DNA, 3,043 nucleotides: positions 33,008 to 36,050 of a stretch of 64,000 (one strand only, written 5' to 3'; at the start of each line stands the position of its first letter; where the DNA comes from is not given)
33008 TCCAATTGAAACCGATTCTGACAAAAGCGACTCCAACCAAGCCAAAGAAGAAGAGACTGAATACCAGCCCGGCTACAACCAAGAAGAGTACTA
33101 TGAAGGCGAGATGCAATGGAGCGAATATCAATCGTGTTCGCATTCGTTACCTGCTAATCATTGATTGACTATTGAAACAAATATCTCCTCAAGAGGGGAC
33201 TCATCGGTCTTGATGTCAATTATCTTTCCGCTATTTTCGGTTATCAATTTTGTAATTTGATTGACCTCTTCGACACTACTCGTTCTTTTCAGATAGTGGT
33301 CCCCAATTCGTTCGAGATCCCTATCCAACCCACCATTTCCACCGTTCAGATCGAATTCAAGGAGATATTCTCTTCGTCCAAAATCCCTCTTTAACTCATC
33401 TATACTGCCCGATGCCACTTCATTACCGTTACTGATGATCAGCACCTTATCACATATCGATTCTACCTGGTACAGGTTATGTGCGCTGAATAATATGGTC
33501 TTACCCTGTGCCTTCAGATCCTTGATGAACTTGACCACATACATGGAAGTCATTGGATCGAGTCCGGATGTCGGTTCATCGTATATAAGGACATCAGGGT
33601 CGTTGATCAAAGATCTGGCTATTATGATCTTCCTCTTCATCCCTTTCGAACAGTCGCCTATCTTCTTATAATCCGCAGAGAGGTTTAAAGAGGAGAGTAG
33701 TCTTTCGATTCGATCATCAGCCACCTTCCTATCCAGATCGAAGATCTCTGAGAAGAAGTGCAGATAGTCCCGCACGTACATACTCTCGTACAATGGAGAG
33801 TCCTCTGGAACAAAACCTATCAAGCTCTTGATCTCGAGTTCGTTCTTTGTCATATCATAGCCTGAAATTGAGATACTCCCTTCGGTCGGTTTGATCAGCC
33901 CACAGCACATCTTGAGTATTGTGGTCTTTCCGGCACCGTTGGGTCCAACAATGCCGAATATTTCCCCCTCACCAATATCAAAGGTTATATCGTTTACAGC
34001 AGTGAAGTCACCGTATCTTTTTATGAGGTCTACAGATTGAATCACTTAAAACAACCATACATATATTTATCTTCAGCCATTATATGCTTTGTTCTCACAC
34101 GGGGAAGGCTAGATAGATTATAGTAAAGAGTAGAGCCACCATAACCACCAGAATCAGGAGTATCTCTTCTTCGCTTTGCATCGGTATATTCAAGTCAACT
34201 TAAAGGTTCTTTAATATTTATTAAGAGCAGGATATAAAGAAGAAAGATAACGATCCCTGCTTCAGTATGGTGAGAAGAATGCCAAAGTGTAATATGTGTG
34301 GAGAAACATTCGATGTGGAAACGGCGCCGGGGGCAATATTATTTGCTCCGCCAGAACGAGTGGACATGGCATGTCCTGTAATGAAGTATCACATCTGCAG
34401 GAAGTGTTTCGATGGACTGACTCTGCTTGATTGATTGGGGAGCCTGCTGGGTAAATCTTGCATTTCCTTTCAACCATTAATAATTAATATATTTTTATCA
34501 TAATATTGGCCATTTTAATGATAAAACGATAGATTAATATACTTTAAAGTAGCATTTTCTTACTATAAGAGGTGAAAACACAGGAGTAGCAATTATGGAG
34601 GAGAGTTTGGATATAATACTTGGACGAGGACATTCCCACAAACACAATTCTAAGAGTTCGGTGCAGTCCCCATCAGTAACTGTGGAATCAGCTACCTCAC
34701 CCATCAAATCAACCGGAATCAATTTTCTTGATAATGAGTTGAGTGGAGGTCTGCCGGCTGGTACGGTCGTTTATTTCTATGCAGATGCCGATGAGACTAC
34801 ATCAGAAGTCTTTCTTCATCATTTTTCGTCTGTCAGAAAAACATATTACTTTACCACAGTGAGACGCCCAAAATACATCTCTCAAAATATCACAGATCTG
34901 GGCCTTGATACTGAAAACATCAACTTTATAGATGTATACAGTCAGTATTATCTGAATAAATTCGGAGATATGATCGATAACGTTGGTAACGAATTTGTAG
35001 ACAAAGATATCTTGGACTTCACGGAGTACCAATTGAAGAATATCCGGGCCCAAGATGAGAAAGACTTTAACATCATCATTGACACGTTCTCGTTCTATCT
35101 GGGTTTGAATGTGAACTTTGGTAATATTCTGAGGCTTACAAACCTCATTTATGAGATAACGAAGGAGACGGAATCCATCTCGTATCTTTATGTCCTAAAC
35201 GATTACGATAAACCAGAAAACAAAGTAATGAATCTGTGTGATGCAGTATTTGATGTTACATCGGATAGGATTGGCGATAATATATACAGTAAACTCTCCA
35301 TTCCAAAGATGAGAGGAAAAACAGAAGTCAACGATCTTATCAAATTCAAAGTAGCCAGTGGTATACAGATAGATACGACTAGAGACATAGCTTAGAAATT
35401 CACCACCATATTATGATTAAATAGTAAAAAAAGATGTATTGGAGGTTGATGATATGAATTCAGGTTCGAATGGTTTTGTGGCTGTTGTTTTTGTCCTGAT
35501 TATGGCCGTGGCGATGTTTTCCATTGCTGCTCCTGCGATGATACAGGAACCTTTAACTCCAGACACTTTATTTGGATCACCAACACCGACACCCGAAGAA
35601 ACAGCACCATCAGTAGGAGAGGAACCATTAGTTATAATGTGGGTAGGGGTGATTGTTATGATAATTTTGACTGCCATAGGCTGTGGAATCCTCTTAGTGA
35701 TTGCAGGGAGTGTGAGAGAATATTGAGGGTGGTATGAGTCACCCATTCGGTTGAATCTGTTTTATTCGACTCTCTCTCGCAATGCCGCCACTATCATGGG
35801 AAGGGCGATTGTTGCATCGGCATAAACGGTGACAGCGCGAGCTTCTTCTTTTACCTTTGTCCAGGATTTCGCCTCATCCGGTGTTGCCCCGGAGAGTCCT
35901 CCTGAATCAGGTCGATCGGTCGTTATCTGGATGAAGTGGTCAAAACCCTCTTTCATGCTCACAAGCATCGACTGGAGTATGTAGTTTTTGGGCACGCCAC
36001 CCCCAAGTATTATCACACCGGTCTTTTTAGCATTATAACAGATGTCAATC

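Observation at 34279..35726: Degenerate (Walker-A-less) KaiC/RecA-like ATPase with a small 2-TM protein and an upstream zinc-ribbon mini-ORF in a long AT-rich intergenic region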

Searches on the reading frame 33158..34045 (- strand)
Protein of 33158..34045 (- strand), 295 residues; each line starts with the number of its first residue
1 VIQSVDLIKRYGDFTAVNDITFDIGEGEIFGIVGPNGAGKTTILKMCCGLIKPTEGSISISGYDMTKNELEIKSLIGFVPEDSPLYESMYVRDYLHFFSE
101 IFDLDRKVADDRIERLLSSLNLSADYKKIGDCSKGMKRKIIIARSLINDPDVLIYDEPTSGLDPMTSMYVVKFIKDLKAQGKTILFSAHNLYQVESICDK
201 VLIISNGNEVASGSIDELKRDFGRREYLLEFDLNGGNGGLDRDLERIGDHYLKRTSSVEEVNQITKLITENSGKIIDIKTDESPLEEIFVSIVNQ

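Call 4: search_protein_families(library=pfam, proteins=[window:33158-34045:-], max_evalue=1)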
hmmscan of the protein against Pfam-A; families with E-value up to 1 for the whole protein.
window:33158-34045:- (295 aa): 20 families
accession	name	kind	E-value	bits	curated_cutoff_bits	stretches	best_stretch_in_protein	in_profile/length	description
PF00005.33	ABC_tran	-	8.3e-31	107.8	25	1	17-160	1-137/137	ABC transporter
PF13304.12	AAA_21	-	3.8e-09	37.5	27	2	29-123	1-109/304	AAA domain, putative AbiEii toxin, Type IV TA system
PF13476.12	AAA_23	-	2e-05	25.8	27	1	18-48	11-40/201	AAA domain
PF13732.12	DrrA1-3_C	-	0.00023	22.3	27.4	1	213-293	1-81/81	ATP-binding protein DrrA1-3-like, C-terminal domain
PF13514.12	AAA_27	-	0.00077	19.5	22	1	8-45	8-44/206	AAA domain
PF13166.12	AAA_13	-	0.0036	16.5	36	1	147-194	524-574/713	AAA domain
PF13555.12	AAA_29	-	0.0076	16.4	27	1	13-44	11-39/61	P-loop containing region of AAA domain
PF13175.12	AAA_15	-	0.017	15.2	32.1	1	26-46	23-42/374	AAA ATPase domain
PF02463.25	SMC_N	-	0.031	14.1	40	1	29-44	26-41/220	RecF/RecN/SMC N terminal domain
PF00004.35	AAA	-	0.086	13.7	21.2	1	32-66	3-35/131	ATPase family associated with various cellular activities (AAA)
PF25199.1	nSTAND_NTPase5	-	0.087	13.1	34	1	25-48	39-62/145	Novel STAND NTPase 5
PF19993.5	DO-GTPase2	-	0.096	12.8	27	1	29-47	2-20/226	Double-GTPase 2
PF01895.24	PhoU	-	0.1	13.4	23.5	0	242-250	73-81/89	PhoU domain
PF07728.20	AAA_5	-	0.11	13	22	1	32-110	4-84/139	AAA domain (dynein-related subfamily)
PF02562.22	PhoH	-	0.11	12.4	27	1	24-101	16-90/205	PhoH-like protein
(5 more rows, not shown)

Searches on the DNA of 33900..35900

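Call 83: search_rna_families(source=window, start=33900, end=35900, threshold=evalue, max_evalue=1)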
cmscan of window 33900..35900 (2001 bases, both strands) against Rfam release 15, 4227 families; matches with E-value up to 1: 2.
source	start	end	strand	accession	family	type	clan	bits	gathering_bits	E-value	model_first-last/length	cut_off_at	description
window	34786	34855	+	RF02283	TtnuCD6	Gene; snRNA; snoRNA; CD-box;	-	25.4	50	0.29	1-72/72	no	Tetrahymena snoRNA TtnuCD6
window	34437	34653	-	RF02546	LSU_trypano_mito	Gene; rRNA;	CL00112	22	60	0.036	1-561/561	no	Trypanosomatid mitochondrial large subunit ribosomal RNA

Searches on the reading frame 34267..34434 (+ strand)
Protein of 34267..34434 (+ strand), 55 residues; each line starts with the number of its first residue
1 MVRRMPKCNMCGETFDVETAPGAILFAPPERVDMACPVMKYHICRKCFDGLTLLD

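Call 4: search_protein_families(library=pfam, proteins=[window:34267-34434:+], max_evalue=1)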
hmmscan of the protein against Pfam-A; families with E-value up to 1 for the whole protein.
window:34267-34434:+ (55 aa): 2 families
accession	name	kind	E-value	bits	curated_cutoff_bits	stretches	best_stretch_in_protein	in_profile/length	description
PF05741.18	zf-nanos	-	0.087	13.5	27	1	33-47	25-39/54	Nanos RNA binding domain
PF00096.32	zf-C2H2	-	0.22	12.5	25.2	0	7-16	2-11/23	Zinc finger, C2H2 type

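Call 5: search_protein_families(library=ncbifam, proteins=[window:34267-34434:+], max_evalue=1)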
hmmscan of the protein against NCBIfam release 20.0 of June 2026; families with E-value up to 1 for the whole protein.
window:34267-34434:+ (55 aa): 1 family
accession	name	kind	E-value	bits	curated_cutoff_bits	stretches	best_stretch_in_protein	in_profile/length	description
NF005974.0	PRK08061.1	equivalog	0.2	11.8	77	0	39-50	35-46/61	type Z 30S ribosomal protein S14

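Call 15: find_homologous_proteins(query=window:34267-34434:+, max_evalue=0.01)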
Query window:34267-34434:+ (55 aa): 1 proteins with E <= 0.01 among 1 candidates.
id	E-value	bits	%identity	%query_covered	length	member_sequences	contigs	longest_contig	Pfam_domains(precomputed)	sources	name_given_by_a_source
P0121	5.6e-22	94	78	93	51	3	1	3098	-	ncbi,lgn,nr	ncbi:MAG: hypothetical protein SVJ22_10245 [Halobacteriota archaeon]|nr:hypothetical protein [Haloba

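Call 17: find_encoding_contigs(protein=P0121, flank=5000, max_places=4)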
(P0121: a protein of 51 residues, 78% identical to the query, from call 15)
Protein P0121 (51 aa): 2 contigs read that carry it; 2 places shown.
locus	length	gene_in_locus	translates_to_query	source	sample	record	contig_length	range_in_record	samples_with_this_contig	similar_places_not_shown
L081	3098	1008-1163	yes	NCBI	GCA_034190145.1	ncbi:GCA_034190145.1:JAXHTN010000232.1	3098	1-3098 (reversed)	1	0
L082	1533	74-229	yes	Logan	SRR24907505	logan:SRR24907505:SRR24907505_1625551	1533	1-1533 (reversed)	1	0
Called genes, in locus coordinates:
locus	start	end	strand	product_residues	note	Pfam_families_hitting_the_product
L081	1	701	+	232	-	PF24318:DUF7490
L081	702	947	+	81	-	PF26256:DUF8060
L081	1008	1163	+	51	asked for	-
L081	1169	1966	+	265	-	PF04199:Cyclase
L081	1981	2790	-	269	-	PF12840:HTH_20, PF25213:HVO_A0261_N (weak), PF01022:HTH_5, PF08279:HTH_11 (faint)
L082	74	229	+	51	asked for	-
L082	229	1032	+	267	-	PF04199:Cyclase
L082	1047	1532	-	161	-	?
